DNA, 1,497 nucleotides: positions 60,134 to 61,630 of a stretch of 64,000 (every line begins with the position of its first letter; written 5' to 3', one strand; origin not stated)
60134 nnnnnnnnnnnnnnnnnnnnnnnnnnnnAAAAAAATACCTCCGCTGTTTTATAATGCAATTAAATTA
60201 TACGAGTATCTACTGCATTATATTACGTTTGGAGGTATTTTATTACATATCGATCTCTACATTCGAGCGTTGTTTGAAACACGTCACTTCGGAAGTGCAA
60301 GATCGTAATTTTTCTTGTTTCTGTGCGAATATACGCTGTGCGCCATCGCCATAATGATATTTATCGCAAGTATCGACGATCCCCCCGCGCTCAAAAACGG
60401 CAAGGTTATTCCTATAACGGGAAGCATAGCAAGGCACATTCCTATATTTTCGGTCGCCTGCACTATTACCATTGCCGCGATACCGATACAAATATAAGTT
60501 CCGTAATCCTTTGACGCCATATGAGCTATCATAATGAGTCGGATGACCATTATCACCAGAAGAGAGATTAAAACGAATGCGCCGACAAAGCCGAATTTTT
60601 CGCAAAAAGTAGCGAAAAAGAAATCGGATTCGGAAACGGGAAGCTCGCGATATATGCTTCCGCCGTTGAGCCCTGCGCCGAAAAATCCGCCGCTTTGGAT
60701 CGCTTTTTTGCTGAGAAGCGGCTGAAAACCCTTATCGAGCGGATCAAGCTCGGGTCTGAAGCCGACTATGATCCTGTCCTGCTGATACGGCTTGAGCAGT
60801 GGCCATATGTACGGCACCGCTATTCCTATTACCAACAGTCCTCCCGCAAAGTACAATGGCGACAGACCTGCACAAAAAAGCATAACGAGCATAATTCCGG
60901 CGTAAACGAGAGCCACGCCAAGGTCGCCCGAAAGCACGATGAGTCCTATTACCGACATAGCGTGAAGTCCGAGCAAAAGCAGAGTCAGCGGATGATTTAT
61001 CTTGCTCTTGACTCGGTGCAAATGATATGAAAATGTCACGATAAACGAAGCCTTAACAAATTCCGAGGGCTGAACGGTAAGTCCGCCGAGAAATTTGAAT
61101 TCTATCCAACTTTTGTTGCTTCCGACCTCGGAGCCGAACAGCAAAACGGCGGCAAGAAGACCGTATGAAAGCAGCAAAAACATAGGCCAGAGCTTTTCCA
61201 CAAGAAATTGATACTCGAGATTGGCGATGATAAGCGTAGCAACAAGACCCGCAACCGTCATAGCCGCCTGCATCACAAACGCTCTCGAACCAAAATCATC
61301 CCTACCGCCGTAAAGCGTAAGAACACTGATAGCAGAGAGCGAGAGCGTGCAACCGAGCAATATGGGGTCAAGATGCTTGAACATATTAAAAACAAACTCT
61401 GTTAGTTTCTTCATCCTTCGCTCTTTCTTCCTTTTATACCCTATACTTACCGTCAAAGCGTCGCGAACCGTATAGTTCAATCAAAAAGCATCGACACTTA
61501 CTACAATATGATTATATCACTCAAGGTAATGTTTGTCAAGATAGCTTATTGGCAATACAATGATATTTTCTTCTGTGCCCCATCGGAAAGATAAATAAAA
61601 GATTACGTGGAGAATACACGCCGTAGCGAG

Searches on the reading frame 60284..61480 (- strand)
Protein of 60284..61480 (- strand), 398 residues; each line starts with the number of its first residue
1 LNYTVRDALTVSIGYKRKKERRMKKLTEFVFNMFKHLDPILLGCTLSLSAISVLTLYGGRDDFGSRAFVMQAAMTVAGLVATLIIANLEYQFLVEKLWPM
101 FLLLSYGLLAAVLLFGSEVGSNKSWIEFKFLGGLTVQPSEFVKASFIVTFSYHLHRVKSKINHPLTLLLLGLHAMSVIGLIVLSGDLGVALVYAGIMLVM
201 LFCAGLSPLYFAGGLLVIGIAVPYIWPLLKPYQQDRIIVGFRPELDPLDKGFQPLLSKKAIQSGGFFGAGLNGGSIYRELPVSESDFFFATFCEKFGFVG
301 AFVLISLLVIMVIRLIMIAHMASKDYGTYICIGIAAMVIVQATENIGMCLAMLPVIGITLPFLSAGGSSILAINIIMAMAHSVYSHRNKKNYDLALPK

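Call 58: search_protein_families(library=pfam, proteins=[window:60284-61480:-], max_evalue=0.00001)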
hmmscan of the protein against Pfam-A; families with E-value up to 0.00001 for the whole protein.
window:60284-61480:- (398 aa): 1 family
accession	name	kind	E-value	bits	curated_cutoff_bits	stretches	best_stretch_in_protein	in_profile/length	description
PF01098.24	FTSW_RODA_SPOVE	-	1.6e-68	231.7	26.4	1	53-387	21-354/356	Cell cycle protein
